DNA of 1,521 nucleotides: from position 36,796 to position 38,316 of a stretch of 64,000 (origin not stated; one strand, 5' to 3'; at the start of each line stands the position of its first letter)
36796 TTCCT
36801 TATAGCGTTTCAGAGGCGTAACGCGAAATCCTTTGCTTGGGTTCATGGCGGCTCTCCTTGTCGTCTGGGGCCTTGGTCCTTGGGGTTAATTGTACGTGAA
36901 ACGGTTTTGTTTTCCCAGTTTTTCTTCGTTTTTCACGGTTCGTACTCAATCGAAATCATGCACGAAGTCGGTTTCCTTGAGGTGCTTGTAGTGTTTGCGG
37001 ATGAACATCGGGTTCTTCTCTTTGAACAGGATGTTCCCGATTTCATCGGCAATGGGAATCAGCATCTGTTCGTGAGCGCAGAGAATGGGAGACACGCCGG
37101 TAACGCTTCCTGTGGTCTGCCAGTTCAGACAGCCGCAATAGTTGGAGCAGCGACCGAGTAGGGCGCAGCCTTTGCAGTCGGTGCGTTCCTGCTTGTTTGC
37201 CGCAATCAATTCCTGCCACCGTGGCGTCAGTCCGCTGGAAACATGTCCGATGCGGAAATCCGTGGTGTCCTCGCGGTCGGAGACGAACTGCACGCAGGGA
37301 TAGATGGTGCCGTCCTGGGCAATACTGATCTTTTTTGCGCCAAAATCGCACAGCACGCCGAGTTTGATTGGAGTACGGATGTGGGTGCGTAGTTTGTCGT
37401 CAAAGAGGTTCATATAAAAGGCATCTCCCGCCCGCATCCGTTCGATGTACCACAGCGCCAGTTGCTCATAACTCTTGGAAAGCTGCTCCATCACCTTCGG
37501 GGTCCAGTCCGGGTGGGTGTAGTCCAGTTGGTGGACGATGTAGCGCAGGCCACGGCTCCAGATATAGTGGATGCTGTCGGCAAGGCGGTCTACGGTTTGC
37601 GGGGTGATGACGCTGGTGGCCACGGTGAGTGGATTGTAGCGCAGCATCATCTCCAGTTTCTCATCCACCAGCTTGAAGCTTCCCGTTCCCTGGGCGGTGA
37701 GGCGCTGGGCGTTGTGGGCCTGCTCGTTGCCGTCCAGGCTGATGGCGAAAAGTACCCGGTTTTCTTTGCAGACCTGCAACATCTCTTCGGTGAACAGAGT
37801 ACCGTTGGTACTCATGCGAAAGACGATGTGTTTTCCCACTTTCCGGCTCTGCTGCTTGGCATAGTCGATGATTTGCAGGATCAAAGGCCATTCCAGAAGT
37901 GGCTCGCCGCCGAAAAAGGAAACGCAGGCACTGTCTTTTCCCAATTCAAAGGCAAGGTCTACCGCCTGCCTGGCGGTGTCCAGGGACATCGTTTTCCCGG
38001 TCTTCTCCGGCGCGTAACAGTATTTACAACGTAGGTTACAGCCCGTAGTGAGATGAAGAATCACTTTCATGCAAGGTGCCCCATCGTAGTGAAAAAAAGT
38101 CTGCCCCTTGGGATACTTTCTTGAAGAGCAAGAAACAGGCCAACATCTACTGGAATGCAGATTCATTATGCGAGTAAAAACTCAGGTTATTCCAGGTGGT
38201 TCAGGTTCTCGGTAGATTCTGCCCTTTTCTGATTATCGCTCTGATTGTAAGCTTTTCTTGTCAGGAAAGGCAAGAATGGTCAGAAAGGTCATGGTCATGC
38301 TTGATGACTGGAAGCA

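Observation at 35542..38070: Radical SAM/SPASM maturase beside giant Cys/Asp/Glu-rich tandem-repeat lipoproteins: a candidate protein-crosslinking system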

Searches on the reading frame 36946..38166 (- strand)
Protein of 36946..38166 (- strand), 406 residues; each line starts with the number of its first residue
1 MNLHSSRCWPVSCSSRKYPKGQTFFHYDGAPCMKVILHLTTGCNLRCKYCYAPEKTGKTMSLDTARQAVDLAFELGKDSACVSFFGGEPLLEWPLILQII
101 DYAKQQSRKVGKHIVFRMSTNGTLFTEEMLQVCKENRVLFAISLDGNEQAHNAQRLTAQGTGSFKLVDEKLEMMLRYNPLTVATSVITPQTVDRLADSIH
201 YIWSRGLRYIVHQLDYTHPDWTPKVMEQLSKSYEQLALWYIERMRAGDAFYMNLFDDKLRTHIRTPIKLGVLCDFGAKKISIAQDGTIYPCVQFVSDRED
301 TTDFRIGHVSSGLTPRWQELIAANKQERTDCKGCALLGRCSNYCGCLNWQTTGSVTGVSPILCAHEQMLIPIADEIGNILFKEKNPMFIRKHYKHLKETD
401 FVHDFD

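Call 3: search_protein_families(library=ncbifam, proteins=[window:36946-38166:-], max_evalue=0.01)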
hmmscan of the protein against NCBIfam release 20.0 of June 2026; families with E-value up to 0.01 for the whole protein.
window:36946-38166:- (406 aa): 83 families (the best 25 are shown)
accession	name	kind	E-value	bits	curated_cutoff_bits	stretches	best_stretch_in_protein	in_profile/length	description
NF047865.1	rSAM_PapB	equivalog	4.5e-65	220.1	340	1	35-356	5-328/330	PapB family radical SAM/SPASM ranthipeptide maturase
TIGR04064.1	rSAM_nif11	equivalog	5e-47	160.7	518.7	2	28-191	73-241/459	nif11-like peptide radical SAM maturase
TIGR03906.1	quino_hemo_SAM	equivalog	1.6e-46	158.9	453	1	28-365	89-435/467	quinohemoprotein amine dehydrogenase maturation protein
TIGR04068.1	rSAM_ocin_clost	equivalog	1.5e-44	152.7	500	2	33-179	84-237/462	Cys-rich peptide radical SAM maturase CcpM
TIGR04115.1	rSAM_Cxxx_rpt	equivalog_domain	7.7e-42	144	350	1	35-354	4-335/359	radical SAM peptide maturase, CXXX-repeat target family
TIGR03974.1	rSAM_six_Cys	equivalog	7.9e-42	143.6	425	1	34-368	98-440/451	thioether cross-link-forming SCIFF peptide maturase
NF040492.1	not_ScfB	exception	9.2e-37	127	855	1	35-364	97-435/450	ScfB-related radical SAM/SPASM orphan maturase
TIGR03978.1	rSAM_paired_1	equivalog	7.3e-35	120.6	370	1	36-177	86-230/466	His-Xaa-Ser system radical SAM maturase HxsB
TIGR03942.1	sulfatase_rSAM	equivalog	1.1e-28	100.3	349.45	1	41-368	9-348/363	anaerobic sulfatase maturase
TIGR04280.1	geopep_mat_rSAM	hypoth_equivalog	8.6e-27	94.2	400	1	33-359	84-407/428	geopeptide radical SAM maturase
NF038170.1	lachnocin_rSAM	equivalog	8.8e-26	90.7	550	1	34-335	77-386/440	lachnocin radical SAM maturase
NF035951.1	rSAM_RumMC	equivalog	4.3e-25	88.4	720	1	34-174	113-259/510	RumMC family radical SAM sactipeptide maturase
NF041298.1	rSAM_mat_DynA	equivalog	4.6e-25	88.4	450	1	37-344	5-321/356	dynobactin maturation radical SAM/SPASM protein DynA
NF038107.1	rSAM_NF038107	equivalog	1.2e-23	83.6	600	1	32-356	84-412/444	Cys-every-fifth radical SAM/SPASM peptide maturase CefB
TIGR04083.1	rSAM_pep_methan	hypoth_equivalog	1.4e-23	83.4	300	1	35-384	2-351/376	TIGR04083 family peptide-modifying radical SAM enzyme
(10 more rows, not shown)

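Call 4: search_protein_families(library=pfam, proteins=[window:36946-38166:-], max_evalue=0.01)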
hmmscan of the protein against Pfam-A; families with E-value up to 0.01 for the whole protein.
window:36946-38166:- (406 aa): 3 families
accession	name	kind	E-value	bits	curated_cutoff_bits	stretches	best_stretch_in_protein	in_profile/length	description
PF04055.27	Radical_SAM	-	2.1e-20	74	29.5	1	39-201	3-165/166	Radical SAM superfamily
PF13353.11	Fer4_12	-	7e-10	39.8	22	1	37-149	9-118/137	4Fe-4S single cluster domain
PF13186.11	SPASM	-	0.0058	17.3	21.5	0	273-334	1-66/67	Iron-sulfur cluster-binding domain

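Call 7: find_homologous_proteins(query=window:36949-38070:-, max_evalue=1e-20)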
Query seq(374 aa) (374 aa): 875 proteins with E <= 1e-20 among 2653 candidates; the best 120 are listed.
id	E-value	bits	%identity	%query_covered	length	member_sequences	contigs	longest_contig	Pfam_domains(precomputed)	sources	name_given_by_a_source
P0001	1.7e-238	809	100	93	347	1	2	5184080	PF04055.28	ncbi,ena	-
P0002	3.6e-168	577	64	100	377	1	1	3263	PF04055.28,PF13353.12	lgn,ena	-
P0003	5.9e-163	560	64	98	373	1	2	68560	PF04055.28,PF13353.12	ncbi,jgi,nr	ncbi:MAG: radical SAM protein [Myxococcales bacterium]|nr:MAG: radical SAM protein [Myxococcales bac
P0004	7.7e-161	553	62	98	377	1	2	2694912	PF04055.28,PF13353.12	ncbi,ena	-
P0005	1.5e-160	552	62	100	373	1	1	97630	PF04055.28,PF13353.12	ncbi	ncbi:MAG: radical SAM protein [Pseudomonadota bacterium]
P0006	6.4e-159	547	61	100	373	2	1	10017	PF04055.28,PF13353.12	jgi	jgi:uncharacterized protein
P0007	3.2e-157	541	61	100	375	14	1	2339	PF04055.28,PF13353.12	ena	-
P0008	4.1e-157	541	61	98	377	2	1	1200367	PF04055.28,PF13353.12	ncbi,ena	-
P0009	6.3e-157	540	60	100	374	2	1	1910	PF04055.28,PF13353.12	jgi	-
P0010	3.4e-156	538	61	100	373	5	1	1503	PF04055.28,PF13353.12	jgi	-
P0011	4.6e-156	538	60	100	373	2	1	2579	PF04055.28,PF13353.12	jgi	jgi:uncharacterized protein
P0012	4.8e-156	538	59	100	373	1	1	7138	PF04055.28,PF13353.12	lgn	-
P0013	7.3e-156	537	61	100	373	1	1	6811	PF04055.28,PF13353.12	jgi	jgi:uncharacterized protein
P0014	7.5e-156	537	61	100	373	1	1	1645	PF04055.28,PF13353.12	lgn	-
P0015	2.7e-155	535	60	100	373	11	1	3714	PF04055.28,PF13353.12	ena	-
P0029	1.8e-151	522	58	98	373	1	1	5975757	PF04055.28,PF13353.12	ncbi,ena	-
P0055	2.1e-129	450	51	100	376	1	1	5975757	PF04055.28,PF13353.12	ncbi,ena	-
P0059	2.0e-120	420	50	97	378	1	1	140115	PF04055.28,PF13353.12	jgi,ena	-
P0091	1.2e-93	332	43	96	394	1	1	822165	PF04055.28,PF13353.12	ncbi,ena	-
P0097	1.9e-92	328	43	98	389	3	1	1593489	PF04055.28,PF13353.12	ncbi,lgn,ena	-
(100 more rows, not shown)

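Call 8: find_related_loci(query=window:36949-38070:-, collection=genome_contigs, flank=8000)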
Query seq(374 aa) (374 aa) in genome_contigs; peptide patterns used: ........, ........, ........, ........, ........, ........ (x = any residue, [..] = any of these).
22 stretches matched a pattern, but none encodes a relative of the query by tblastn (E <= 1e-3).

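Call 9: find_encoding_contigs(protein=P0004, flank=8000, max_places=2)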
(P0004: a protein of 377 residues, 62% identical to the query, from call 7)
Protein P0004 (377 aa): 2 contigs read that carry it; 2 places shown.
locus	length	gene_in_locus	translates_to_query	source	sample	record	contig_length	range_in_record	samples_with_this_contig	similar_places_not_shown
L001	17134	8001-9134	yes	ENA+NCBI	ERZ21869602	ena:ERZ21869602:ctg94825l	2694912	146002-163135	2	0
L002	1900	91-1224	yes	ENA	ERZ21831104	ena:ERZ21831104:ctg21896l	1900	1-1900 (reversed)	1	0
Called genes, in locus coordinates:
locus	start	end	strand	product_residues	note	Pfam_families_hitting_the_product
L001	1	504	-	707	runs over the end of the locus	-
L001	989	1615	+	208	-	PF21948:LplA-B_cat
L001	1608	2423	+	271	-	PF00561:Abhydrolase_1, PF12146:Hydrolase_4 (faint), PF12697:Abhydrolase_6, PF06259:Abhydrolase_8 (weak)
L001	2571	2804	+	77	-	PF01037:AsnC_trans_reg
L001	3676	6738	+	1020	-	PF22735:NNH3, PF00004:AAA (weak), PF05729:NACHT, PF00805:Pentapeptide, PF13599:Pentapeptide_4, PF00805:Pentapeptide, PF00805:Pentapeptide, PF00805:Pentapeptide, +4 more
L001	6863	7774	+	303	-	PF00291:PALP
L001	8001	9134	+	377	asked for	PF04055:Radical_SAM, PF13353:Fer4_12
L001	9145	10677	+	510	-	-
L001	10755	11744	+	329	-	-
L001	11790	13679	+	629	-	-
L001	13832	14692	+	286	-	PF13452:FAS1_DH_region, PF22622:MFE-2_hydrat-2_N (faint), PF01575:MaoC_dehydratas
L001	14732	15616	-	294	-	PF00348:polyprenyl_synt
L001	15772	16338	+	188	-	PF18955:DUF5698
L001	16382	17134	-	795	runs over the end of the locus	-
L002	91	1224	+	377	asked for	PF04055:Radical_SAM, PF13353:Fer4_12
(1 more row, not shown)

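Call 10: find_encoding_contigs(protein=P0029, flank=8000, max_places=2)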
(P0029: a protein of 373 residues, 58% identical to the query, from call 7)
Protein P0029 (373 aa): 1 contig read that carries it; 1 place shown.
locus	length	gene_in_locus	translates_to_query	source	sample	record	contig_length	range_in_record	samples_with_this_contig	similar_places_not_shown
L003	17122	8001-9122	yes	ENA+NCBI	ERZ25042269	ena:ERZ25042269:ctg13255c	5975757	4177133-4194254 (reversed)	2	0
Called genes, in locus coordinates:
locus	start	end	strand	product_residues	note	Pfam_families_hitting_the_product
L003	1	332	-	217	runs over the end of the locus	-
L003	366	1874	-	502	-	PF03349:Toluene_X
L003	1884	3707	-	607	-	-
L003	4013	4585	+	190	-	PF01923:Cob_adeno_trans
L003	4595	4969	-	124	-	-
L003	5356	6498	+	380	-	PF13174:TPR_6 (faint)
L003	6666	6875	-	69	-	PF14070:YjfB_motility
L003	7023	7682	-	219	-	PF01557:FAA_hydrolase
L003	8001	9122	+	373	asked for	PF04055:Radical_SAM, PF13353:Fer4_12 (weak)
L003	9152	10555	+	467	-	-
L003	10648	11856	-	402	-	PF04143:Sulf_transp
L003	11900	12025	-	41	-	-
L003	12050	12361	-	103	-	PF13412:HTH_24 (faint), PF12840:HTH_20, PF25212:HVO_A0114 (weak), PF01022:HTH_5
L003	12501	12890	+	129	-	PF01035:DNA_binding_1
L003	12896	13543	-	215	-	PF01323:DSBA, PF13743:Thioredoxin_5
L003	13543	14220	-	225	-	PF01841:Transglut_core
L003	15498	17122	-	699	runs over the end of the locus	PF01590:GAF (faint), PF13185:GAF_2 (weak), PF00158:Sigma54_activat, PF14532:Sigma54_activ_2, PF25601:AAA_lid_14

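Call 11: find_encoding_contigs(protein=P0001, flank=8000, max_places=2)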
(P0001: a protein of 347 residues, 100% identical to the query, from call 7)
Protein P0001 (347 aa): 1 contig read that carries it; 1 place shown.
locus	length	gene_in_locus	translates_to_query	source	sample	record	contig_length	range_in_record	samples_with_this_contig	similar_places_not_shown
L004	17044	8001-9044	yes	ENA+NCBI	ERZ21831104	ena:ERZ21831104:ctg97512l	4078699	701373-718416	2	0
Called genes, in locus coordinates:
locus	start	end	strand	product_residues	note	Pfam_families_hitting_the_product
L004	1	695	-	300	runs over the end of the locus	PF23023:Anti-Pycsar_Apyc1, PF00753:Lactamase_B, PF12706:Lactamase_B_2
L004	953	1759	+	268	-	-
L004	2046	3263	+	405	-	PF04932:Wzy_C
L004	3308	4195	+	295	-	PF02616:SMC_ScpA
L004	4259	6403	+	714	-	PF04079:SMC_ScpB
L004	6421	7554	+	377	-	PF01479:S4, PF00849:PseudoU_synth_2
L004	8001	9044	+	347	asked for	PF04055:Radical_SAM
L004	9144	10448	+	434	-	-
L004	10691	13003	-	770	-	-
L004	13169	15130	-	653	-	PF00092:VWA, PF13519:VWA_2, PF13768:VWA_3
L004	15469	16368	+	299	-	-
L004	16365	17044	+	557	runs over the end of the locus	-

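Call 18: find_related_loci(query=A1, collection=genome_contigs, flank=8000)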
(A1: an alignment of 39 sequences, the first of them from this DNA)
Query A1 (374 aa) in genome_contigs; peptide patterns used: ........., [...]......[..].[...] (x = any residue, [..] = any of these).
600 stretches matched a pattern (row limit reached: there are more); 573 encode a relative of the query (tblastn E <= 1e-3); the best 80 are kept; 80 distinct loci.
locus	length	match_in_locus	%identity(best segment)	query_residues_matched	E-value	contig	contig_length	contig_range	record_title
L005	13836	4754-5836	41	1-362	1e-84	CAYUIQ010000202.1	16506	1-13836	MAG TPA_asm: uncultured Planctomycetaceae bacterium isolate SRP167671_co1_171 genome assembly, contig: NODE_4101_length_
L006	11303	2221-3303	39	1-361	9e-85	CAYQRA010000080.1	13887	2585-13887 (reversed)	MAG TPA_asm: uncultured Saprospiraceae bacterium isolate SRP065251_co2_7 genome assembly, contig: NODE_3223_length_13887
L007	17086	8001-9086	36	1-361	1e-67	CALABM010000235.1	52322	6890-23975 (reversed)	MAG TPA_asm: uncultured Verrucomicrobiales bacterium isolate SRR6425763_bin.48_CONCOCT_v1.1_MAG genome assembly, contig:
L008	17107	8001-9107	33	1-361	3e-67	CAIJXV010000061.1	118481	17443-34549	uncultured bacterium isolate Loclat_bin-05825 genome assembly, contig: bin-05825:061/124, whole genome shotgun sequence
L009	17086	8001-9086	36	1-361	3e-67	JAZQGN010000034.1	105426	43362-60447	MAG: Akkermansia sp. isolate T1900044630_TS20190096.MAGScoT_cleanbin_000016 SGB_1024_k141_1821734, whole genome shotgun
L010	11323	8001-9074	34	1-361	3e-64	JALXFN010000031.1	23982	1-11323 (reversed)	MAG: Campylobacteraceae bacterium isolate V2_metabat2_scaf2bin.022 V2_NODE_184_length_23982_cov_4.824062, whole genome s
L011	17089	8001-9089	34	1-361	5e-58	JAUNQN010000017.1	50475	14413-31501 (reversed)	MAG: Akkermansia sp. isolate S38M_St_6 NODE_94_length_50475_cov_10.039905, whole genome shotgun sequence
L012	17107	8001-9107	32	1-354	2e-57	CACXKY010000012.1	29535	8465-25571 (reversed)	MAG: Fibrobacter succinogenes isolate RUG11357 genome assembly, contig: RUG11357_asm_12, whole genome shotgun sequence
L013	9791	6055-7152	32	1-361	8e-57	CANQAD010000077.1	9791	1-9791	MAG: uncultured Akkermansia sp. isolate Lapin-002__bin47 genome assembly, contig: Lapin-002__NODE_9224_length_9791_cov_1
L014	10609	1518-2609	32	1-361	3e-56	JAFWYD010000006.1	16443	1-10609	MAG: Akkermansia sp. isolate RGIG6177 Sheep_Rectum-1__c9505, whole genome shotgun sequence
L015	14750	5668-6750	33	1-357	2e-55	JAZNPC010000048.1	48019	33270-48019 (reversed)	MAG: Kiritimatiellia bacterium isolate T1900044836_TS20190302.MAGScoT_cleanbin_000018 SGB_2922_k141_703899, whole genome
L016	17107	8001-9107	30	1-368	5e-55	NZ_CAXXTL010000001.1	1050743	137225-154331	MAG: uncultured Desulfobulbus sp. isolate 488ba005-bef4-404b-a7aa-59c4f49eb36e contig_1, whole genome shotgun sequence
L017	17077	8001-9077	31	1-344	5e-55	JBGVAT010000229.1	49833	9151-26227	MAG: Fibrobacter sp. isolate ruminal_MAG_424 ruminal_MAG_424_contig_0229, whole genome shotgun sequence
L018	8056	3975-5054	31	1-364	7e-55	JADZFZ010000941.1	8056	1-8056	MAG: Deltaproteobacteria bacterium isolate SJ883 c_000001029619, whole genome shotgun sequence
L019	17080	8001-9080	32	1-364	1e-50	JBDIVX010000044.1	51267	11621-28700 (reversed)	MAG: Polyangiales bacterium isolate Bin_29 NODE_340_length_51267_cov_7.058643, whole genome shotgun sequence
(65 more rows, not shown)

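Call 19: search_solved_structures(query=A1, max_evalue=0.00001)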
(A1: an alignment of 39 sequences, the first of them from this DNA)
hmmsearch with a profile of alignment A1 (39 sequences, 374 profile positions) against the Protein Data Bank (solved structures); distinct sequences matched with E-value up to 0.00001: 17.
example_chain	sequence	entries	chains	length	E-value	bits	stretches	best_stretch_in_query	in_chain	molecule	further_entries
5wgg_A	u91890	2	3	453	7.8e-62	212.7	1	3-336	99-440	Radical SAM domain protein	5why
4k37_A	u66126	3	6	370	9.5e-32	113.7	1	8-312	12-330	Anaerobic sulfatase-maturating enzyme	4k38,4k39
4k36_A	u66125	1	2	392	1.1e-31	113.4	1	8-312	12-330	Anaerobic sulfatase-maturating enzyme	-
9gm3_A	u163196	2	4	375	1.3e-23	86.9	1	5-160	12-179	ChlB radical SAM domain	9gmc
8vpo_A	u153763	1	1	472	7.3e-23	84.4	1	3-338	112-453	Radical SAM core domain-containing protein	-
6efn_A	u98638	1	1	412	3.3e-11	46.1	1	3-259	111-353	Sporulation killing factor maturation protein SkfB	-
7n7h_A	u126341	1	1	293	9.1e-10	41.3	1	4-158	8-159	VIPERIN-LIKE ENZYME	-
6b4c_A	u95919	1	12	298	2.2e-09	40.1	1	4-133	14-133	Viperin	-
9dgw_A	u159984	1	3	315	2.4e-09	39.9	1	4-133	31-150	Radical SAM core domain-containing protein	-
9dfw_A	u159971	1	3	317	2.5e-09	39.9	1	4-133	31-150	Radical SAM core domain-containing protein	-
7n7i_A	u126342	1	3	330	2.7e-09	39.8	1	4-133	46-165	Viperin-like enzyme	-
9dfu_A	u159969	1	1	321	3.5e-09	39.4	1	4-130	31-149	Radical SAM core domain-containing protein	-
9dfn_A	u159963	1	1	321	2.3e-08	36.7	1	6-130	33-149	Radical SAM core domain-containing protein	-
5vsl_A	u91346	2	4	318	4.1e-08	35.9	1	4-158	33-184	Radical S-adenosyl methionine domain-containing protein 2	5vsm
6q2p_A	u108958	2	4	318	4.2e-08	35.9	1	4-158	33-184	Radical S-adenosyl methionine domain-containing protein 2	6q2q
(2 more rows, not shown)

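Call 20: find_encoding_contigs(protein=P0055, flank=6000, max_places=1)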
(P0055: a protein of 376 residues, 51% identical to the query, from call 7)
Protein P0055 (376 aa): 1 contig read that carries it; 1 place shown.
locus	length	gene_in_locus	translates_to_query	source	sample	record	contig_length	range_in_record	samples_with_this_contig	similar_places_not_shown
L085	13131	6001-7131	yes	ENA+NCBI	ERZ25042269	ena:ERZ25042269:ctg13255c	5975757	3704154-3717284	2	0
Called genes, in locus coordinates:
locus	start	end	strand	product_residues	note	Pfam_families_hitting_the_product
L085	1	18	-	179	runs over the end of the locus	PF03544:TonB_C (faint)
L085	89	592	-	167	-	-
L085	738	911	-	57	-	-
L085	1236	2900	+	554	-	-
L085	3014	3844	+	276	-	-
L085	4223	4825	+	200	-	PF11188:DUF2975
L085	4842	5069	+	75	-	PF13443:HTH_26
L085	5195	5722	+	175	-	-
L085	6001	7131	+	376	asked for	PF04055:Radical_SAM, PF13353:Fer4_12 (weak)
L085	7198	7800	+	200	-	-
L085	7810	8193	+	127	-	-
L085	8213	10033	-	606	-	PF02463:SMC_N (faint), PF13555:AAA_29 (faint), PF00005:ABC_tran, PF13304:AAA_21 (faint), PF00005:ABC_tran, PF16326:ABC_tran_CTD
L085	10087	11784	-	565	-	PF00270:DEAD, PF04851:ResIII (weak), PF00271:Helicase_C, PF28538:Helicase_helical, PF03880:DbpA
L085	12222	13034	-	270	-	PF02585:PIG-L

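Call 21: find_encoding_contigs(protein=P0059, flank=6000, max_places=1)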
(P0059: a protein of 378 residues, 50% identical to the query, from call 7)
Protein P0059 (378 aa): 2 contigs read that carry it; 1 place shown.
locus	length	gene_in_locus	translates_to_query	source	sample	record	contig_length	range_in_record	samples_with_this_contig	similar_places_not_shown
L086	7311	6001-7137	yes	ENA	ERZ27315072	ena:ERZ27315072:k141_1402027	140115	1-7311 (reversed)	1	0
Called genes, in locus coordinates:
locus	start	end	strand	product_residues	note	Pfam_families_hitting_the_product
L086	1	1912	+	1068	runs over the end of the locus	PF07705:CARDB (faint), PF11617:Cu-binding_MopE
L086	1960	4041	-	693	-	PF13231:PMT_2 (weak)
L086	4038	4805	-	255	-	PF01026:TatD_DNase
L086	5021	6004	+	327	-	PF07478:Dala_Dala_lig_C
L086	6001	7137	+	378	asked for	PF04055:Radical_SAM, PF13353:Fer4_12 (weak)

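Call 22: find_encoding_contigs(protein=P0091, flank=6000, max_places=1)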
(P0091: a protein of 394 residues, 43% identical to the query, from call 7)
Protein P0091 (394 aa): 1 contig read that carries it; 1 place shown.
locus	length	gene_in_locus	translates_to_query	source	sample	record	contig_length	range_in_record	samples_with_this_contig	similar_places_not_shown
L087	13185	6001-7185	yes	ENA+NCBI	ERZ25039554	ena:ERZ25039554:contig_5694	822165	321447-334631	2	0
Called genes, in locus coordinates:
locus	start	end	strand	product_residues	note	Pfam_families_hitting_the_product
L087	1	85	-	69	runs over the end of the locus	-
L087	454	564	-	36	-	PF20077:CcmD_alt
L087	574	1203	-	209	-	PF01578:Cytochrom_C_asm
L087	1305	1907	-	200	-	PF03379:CcmB (weak)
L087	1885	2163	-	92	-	PF00005:ABC_tran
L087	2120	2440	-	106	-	PF00005:ABC_tran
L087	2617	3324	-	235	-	PF10502:Peptidase_S26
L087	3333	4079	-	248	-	PF10502:Peptidase_S26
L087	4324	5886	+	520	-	-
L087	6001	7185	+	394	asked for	PF04055:Radical_SAM, PF13353:Fer4_12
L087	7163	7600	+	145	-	-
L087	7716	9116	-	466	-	PF06057:VirJ, PF01083:Cutinase (weak)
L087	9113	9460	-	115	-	PF09924:LPG_synthase_C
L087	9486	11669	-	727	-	PF03706:LPG_synthase_TM, PF09924:LPG_synthase_C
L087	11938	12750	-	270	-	PF00248:Aldo_ket_red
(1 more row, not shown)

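Call 23: find_encoding_contigs(protein=P0097, flank=6000, max_places=1)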
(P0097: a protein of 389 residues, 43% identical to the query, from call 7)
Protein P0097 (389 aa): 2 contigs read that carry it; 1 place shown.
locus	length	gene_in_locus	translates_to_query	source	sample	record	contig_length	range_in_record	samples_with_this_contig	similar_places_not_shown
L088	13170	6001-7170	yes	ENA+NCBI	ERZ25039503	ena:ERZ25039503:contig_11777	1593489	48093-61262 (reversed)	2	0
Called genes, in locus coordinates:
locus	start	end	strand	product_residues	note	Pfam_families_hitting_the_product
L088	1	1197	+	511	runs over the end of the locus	PF00158:Sigma54_activat, PF14532:Sigma54_activ_2, PF25601:AAA_lid_14, PF02954:HTH_8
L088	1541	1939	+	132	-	-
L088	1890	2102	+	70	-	-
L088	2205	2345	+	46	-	PF00069:Pkinase (weak)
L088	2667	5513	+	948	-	PF00069:Pkinase (weak), PF13191:AAA_16, PF13424:TPR_12 (weak), PF17874:TPR_MalT (weak)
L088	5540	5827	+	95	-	-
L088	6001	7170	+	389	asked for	PF04055:Radical_SAM, PF13353:Fer4_12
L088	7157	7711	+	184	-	-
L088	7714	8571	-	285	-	PF12804:NTP_transf_3 (weak), PF00483:NTP_transferase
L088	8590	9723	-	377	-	PF10509:GalKase_gal_bdg, PF00288:GHMP_kinases_N, PF08544:GHMP_kinases_C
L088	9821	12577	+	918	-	PF02065:Melibiase (weak)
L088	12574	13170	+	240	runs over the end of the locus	PF03932:CutC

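Call 38: search_protein_families(library=pfam, proteins=[L006:3351-4979:+], max_evalue=0.1)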
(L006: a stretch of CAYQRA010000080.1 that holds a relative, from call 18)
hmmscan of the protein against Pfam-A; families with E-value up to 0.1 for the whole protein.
L006:3351-4979:+ (543 aa): 2 families
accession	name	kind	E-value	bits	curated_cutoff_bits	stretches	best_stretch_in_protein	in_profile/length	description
PF00509.23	Hemagglutinin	-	0.027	13.3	31.8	1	154-234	375-452/550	Haemagglutinin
PF14837.11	INTS5_N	-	0.033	14.1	27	0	160-208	52-99/208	Integrator complex subunit 5 N-terminus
